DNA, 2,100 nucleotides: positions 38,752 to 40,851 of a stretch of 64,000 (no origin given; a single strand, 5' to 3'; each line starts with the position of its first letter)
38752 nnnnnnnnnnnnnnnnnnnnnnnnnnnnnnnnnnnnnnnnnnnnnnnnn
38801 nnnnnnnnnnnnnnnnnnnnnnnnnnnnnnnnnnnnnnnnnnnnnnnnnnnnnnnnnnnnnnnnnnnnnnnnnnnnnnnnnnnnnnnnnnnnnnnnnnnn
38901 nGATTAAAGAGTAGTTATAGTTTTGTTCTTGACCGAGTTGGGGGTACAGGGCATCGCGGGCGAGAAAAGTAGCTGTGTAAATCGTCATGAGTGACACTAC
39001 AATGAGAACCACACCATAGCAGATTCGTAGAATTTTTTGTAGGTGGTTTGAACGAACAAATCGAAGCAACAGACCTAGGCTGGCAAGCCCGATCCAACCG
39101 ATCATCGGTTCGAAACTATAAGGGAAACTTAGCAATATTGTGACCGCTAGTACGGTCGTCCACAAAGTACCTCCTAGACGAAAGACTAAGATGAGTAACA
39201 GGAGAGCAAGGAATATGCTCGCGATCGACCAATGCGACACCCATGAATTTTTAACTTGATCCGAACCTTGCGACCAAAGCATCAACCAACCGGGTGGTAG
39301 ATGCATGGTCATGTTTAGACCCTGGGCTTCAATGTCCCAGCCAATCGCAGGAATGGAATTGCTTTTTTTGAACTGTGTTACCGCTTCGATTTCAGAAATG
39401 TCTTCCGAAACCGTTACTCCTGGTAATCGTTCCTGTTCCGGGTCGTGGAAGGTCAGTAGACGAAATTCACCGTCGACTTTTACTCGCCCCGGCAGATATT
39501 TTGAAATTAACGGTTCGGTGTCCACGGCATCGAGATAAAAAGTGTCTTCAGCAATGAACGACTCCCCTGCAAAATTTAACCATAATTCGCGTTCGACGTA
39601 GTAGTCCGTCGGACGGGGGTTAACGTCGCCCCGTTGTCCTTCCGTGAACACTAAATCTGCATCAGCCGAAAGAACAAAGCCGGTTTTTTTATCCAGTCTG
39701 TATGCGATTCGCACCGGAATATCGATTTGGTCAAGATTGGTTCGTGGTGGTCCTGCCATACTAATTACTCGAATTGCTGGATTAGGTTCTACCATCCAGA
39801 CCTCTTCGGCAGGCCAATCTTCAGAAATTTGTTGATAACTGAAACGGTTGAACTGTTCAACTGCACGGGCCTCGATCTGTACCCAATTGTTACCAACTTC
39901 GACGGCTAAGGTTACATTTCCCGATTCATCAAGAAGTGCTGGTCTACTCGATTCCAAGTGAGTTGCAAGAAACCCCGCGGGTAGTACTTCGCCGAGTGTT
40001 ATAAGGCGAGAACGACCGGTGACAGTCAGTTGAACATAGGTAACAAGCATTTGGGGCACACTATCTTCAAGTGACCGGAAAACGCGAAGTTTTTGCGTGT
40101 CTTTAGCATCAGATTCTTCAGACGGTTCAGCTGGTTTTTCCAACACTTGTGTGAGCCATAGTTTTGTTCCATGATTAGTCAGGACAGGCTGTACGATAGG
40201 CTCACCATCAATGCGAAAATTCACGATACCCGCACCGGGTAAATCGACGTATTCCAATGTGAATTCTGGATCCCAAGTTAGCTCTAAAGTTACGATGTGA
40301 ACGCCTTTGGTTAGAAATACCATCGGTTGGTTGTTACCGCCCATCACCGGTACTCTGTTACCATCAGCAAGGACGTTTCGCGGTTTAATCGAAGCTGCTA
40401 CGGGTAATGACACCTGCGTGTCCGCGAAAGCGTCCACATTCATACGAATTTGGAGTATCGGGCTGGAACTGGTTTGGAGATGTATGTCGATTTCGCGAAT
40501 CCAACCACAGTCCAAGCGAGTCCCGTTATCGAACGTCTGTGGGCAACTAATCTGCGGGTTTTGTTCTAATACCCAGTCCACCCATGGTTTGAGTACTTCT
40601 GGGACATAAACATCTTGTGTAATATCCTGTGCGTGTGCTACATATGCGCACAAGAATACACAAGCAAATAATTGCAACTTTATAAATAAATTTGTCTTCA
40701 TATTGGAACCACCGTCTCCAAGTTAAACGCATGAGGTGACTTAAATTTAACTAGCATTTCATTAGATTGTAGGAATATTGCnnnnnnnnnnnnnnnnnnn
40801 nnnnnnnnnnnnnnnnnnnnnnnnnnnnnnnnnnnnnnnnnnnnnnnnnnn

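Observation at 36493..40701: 1402-aa envelope protein built from two tandem copies of a signal / beta-domain / TM-bundle module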

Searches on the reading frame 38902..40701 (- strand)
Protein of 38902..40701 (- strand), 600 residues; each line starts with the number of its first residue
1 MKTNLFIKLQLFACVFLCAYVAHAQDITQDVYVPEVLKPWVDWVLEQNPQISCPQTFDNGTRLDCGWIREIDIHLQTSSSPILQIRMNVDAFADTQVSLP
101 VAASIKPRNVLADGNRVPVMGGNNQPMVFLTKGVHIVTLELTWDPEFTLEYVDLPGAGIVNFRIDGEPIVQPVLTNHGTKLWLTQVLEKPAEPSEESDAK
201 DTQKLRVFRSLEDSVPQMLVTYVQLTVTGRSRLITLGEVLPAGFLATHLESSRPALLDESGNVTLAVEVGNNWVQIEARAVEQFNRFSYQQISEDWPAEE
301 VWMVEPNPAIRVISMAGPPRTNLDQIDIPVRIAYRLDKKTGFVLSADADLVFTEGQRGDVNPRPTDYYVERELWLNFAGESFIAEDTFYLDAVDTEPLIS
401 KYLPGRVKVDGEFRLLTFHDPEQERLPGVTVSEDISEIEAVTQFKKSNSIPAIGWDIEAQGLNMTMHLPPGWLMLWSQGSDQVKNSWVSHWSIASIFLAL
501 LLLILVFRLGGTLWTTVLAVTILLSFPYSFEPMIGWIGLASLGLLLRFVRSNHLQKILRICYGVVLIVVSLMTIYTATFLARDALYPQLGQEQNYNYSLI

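Call 27: predict_structure(alignment_id=A2)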
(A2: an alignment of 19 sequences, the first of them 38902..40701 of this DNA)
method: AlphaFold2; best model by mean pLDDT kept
length: 600 residues; sequences in the alignment: 19
mean_pLDDT: 79.0   pTM: 0.36
mean pLDDT of the five models: 79.0, 77.7, 76.9, 76.7, 75.0
residues with pLDDT >= 90: 149; 70-90: 319; 50-70: 87; < 50: 45
segments of 3 or more residues with pLDDT < 50: 23-30, 59-61, 186-198, 476-483, 590-600
pLDDT, mean of each block of 10 residues (from residue 1): 66 71 45 70 65 53 68 87 92 84 87 90 78 91 81 81 83 72 56 41 91 93 92 91 94 91 90 95 92 90 89 88 87 83 91 78 74 83 89 72 89 84 77 79 82 84 86 53 55 79 87 85 71 80 84 85 86 78 64 41
secondary structure, 60 per line:
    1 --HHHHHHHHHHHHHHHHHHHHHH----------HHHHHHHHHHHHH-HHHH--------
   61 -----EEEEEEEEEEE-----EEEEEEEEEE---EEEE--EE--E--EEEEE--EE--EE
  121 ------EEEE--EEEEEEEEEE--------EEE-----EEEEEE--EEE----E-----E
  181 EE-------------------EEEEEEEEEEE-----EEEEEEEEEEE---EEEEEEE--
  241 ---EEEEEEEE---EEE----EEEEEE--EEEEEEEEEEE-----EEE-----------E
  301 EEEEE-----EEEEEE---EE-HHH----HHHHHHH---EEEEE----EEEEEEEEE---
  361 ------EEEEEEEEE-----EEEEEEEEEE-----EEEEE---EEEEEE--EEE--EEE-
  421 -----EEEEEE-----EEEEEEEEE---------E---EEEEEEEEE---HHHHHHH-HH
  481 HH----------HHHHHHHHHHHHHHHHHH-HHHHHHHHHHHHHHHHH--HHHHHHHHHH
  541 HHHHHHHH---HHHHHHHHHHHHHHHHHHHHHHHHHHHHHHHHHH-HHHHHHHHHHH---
elements in order: H3-24 H35-47 H49-52 E66-76 E82-91 E95-98 E108-112 E127-130 E133-142 E151-153 E159-164 E167-169 E180-182 E202-212 E218-228 E232-238 E244-251 E255-257 E262-267 E270-280 E286-288 E300-305 E311-316 H330-336 E340-344 E349-357 E367-375 E381-390 E396-400 E404-409 E412-414 E417-419 E426-431 E437-445 E459-467 H471-477 H479-482 H493-510 H512-528 H531-548 H552-585 H587-597
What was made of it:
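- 39232..40629 (-): Periplasmic ectodomain 1, aa 25-490. It has an amphipathic helix (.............), a conserved Cys53/Cys65 pair and successive beta-sandwich domains (about 66-155, 201-292 and 293-470). It ends in the LHLPPGW motif. AlphaFold model, mean pLDDT 79, blocks of 87-95 in the beta domains (call 27).
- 38959..39231 (-): Membrane bundle 1: TM1-TM4, aa 491-581. AF2 helices 493-510, 512-528, 531-548 and 552-585 (call 27).
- Tried and rejected: I reject this as an artefact: several identical designed blades each add a weak score to one profile region, and AF2 models that region confidently as a beta-sandwich (call 27).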

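Call 36: fold_search(model_id=the predicted structure, library=pdb)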
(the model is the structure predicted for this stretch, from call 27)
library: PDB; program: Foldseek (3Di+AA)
matches with E <= 10: 1494; with E <= 0.001: 21
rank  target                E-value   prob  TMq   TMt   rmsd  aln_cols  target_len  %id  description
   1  8pn9_E                8.3e-06  0.99  0.16  0.17  33.5       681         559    9  Structure of human oligosaccharyltransferase OST-A complex bound to NGI-1 (released 2024-05-08)
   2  6s7o_E                1.4e-05  1.00  0.18  0.19  20.0       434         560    9  Cryo-EM structure of human oligosaccharyltransferase complex OST-A (released 2019-12-18)
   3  4gaa_B                4.0e-04  0.99  0.13  0.13  19.0       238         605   12  Structure of Leukotriene A4 hydrolase from Xenopus laevis complexed with inhibitor bestatin (released 2013-06-12)
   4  6ezn_A                5.0e-04  0.99  0.18  0.23  21.4       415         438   13  Cryo-EM structure of the yeast oligosaccharyltransferase (OST) complex (released 2018-01-17)
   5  6a8z_B                5.3e-04  0.99  0.13  0.18  18.8       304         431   10  Crystal structure of M1 zinc metallopeptidase from Deinococcus radiodurans (released 2019-07-17)
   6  6kp1_A                5.3e-04  0.99  0.12  0.17  17.6       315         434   10  Crystal structure of two domain M1 zinc metallopeptidase E323A mutant bound to L-methionine amino acid (released 2020-06-24)
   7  6koy_A                5.6e-04  0.99  0.13  0.17  17.3       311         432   10  Crystal structure of two domain M1 Zinc metallopeptidase E323A mutant bound to L-tryptophan amino acid (released 2020-01-22)
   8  3se6_B                5.9e-04  0.99  0.12  0.08  17.9       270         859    8  Crystal structure of the human Endoplasmic Reticulum Aminopeptidase 2 (released 2011-12-21)
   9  6koz_B                5.9e-04  0.98  0.12  0.17  22.5       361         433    9  Crystal structure of two domain M1 zinc metallopeptidase E323 mutant bound to L-Leucine amino acid (released 2020-01-22)
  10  4p8q_B                6.2e-04  0.99  0.12  0.09  18.5       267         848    9  Crystal Structure of Human Insulin Regulated Aminopeptidase with Alanine in Active Site (released 2014-12-03)
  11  6koz_A                6.2e-04  0.98  0.13  0.17  18.0       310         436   10  Crystal structure of two domain M1 zinc metallopeptidase E323 mutant bound to L-Leucine amino acid (released 2020-01-22)
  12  5ab0_C                6.5e-04  0.99  0.12  0.08  17.7       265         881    8  Crystal structure of aminopeptidase ERAP2 with ligand (released 2015-09-30)
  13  6iff_A                6.5e-04  0.99  0.12  0.17  17.4       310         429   10  Crystal structure of M1 zinc metallopeptidase E323A mutant from Deinococcus radiodurans (released 2019-09-25)
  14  5cu5_A                7.3e-04  0.99  0.12  0.08  17.9       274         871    8  Crystal structure of ERAP2 without catalytic Zn(II) atom (released 2015-09-23)
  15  5j6s_B                7.7e-04  0.97  0.11  0.08  18.6       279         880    8  Crystal structure of Endoplasmic Reticulum Aminopeptidase 2 (ERAP2) in complex with a hydroxamic derivative ligand (released 2017-03-15)
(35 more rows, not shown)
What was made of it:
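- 39232..40629 (-): Foldseek best hits are ribophorin I/Ost1 and the M1 aminopeptidase N-domain (call 36).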

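Call 43: search_protein_representatives(alignment_id=A2)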
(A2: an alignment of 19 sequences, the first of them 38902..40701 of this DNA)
Query: 19 sequences, 581 profile positions. Proteins with E-value up to 0.001 (for the whole library): 2920; up to 1e-10: 2498; up to 1e-30: 1782. The best 150 are listed.
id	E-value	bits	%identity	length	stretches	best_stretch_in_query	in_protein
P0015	4.7e-222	754.9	-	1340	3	3-579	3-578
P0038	4.8e-211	718.6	-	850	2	8-577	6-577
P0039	1.8e-210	716.7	-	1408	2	7-573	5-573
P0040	4.6e-210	715.3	-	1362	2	6-575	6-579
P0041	1.8e-208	710.0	-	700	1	5-573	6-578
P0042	7.5e-207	704.7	-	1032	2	1-571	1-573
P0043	2.3e-205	699.8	-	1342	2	9-575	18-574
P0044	1.1e-204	697.5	-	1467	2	28-578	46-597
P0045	1.2e-203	694.1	-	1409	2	5-578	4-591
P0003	3.6e-202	689.3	-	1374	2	1-578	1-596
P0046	1.1e-201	687.6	-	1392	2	6-573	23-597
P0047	1.2e-201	687.6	-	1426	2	3-574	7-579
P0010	1.4e-201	687.4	-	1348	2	10-574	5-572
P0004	1.5e-201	687.2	-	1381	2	6-579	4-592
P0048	2.5e-201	686.5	-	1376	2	3-574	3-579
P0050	5.8e-200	682.0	-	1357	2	5-575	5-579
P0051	4.4e-199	679.1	-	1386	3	6-577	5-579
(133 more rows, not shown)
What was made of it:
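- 36493..40701 (-): Whole CDS: 1402 aa plus stop, ATG start. A divergent member of an unannotated family of about 1,400-aa inner-membrane proteins. 2,920 clusters at 50 % identity with E <= 1e-3 (call 43).
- Checked: The single-stretch hits are almost all truncated sequences (call 43).
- About 130 of the 150 listed hits match the module-1 profile in two or three stretches (call 43). A module-1 HMM finds a second stretch in most family members (call 43).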

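Call 60: list_cluster_members(proteins=[P0039, P0040, P0043, P0044, P0045, P0046, P0047, P0048, P0050, P0051])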
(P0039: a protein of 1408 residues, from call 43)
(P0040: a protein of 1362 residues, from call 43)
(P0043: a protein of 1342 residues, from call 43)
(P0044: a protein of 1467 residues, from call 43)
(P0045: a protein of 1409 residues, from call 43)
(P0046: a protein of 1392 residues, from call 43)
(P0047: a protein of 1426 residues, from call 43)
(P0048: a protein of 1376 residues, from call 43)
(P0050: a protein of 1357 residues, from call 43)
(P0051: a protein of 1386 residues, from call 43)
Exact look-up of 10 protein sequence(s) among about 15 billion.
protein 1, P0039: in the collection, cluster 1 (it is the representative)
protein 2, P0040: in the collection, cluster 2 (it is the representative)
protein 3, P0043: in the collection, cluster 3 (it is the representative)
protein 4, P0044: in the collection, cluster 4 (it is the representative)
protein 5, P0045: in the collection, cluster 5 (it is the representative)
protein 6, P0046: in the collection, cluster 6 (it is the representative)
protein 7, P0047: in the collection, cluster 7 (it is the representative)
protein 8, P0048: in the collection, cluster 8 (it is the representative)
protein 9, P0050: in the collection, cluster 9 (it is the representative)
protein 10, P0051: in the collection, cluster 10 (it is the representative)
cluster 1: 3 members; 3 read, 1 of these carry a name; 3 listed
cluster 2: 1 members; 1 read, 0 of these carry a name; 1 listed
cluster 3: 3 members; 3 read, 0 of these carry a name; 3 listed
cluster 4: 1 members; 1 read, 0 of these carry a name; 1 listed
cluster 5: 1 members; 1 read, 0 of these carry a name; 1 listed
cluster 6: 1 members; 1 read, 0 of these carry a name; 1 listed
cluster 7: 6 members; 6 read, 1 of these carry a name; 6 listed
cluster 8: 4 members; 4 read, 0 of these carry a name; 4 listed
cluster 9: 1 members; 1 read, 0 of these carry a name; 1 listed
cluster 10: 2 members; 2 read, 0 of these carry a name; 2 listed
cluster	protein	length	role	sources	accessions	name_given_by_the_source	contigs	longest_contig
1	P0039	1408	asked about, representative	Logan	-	-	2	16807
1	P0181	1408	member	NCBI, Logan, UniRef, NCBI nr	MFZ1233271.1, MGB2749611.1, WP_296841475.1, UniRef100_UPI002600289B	MAG: hypothetical protein WAQ53_08370 [Thiofilum sp.] | hypothetical protein n=1 Tax=Thiofilum sp. TaxID=2212733 RepID=UPI002600289B | hypothetical protein [Thiofilum sp.]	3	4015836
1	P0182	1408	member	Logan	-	-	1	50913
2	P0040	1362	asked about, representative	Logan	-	-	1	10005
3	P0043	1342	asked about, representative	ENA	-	-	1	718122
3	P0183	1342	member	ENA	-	-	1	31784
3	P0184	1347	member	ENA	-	-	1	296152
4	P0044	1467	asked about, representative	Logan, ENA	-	-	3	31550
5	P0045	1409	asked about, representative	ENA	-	-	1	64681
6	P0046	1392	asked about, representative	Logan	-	-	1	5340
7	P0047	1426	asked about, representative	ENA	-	-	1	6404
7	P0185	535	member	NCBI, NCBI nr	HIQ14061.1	MAG TPA: hypothetical protein EYH38_00620, partial [Leucothrix sp.] | hypothetical protein [Leucothrix sp.]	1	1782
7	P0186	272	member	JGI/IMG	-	-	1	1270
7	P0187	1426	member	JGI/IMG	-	-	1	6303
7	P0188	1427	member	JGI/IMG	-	-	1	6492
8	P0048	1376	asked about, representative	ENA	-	-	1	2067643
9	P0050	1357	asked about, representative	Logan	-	-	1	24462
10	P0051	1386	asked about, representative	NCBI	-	-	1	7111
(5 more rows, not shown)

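Call 72: search_solved_structures(query=A2, max_evalue=10)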
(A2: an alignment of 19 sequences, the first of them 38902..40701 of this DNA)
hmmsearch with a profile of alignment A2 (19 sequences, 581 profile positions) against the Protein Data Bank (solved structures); distinct sequences matched with E-value up to 10: 16.
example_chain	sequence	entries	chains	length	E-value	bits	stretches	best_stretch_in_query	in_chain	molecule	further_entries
6ren_A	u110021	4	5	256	2e-06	29.7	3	76-157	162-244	3fPizza6-SH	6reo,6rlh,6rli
6f0t_A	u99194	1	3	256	1.8e-05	26.6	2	73-158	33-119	Pizza6-SFW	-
7zph_A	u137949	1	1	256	0.00012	23.8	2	72-156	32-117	Pizza6-TNK-RSH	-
2i0s_A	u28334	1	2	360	0.018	16.6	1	222-306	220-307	Aromatic amine dehydrogenase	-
2agl_A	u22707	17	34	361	0.018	16.6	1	222-306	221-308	Aromatic amine dehydrogenase | Aromatic amine dehydrogenase; chain A, B | AROMATIC AMINE DEHYDROGENASE ALPHA SUBUNIT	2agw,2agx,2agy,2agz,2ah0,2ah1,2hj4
2q7q_A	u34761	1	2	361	0.018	16.6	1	222-306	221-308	Aralkylamine dehydrogenase heavy chain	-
2hxc_A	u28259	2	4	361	0.018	16.6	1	222-306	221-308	Aromatic amine dehydrogenase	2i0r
2hkm_A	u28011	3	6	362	0.018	16.6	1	222-306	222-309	Aromatic amine dehydrogenase | Aromatic amine dehydrogenase, large subunit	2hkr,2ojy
2h3x_A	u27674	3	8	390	0.021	16.4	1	222-306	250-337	Aromatic Amine Dehydrogenase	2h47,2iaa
3ww8_A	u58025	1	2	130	0.1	14.1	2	74-156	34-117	Pizza3 protein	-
3wwb_A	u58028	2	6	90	0.88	11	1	86-155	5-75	Pizza2-SR protein | pizza2sr-pb protein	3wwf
3ww7_A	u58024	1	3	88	1.1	10.7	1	87-157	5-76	Pizza2 protein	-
9llg_M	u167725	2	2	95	2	9.9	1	514-567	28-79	De novo designed negative allosteric GPCR exoframe modulator targeting TM5/6/7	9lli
9seh_A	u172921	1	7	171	4.5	8.7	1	474-538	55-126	Small-conductance mechanosensitive channel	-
9sdg_A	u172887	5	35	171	5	8.5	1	474-539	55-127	Small-conductance mechanosensitive channel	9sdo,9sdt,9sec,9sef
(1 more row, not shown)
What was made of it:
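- Tried and rejected: Module 1 gave E 2e-6 to the designed 'Pizza' beta-propellers (call 72).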
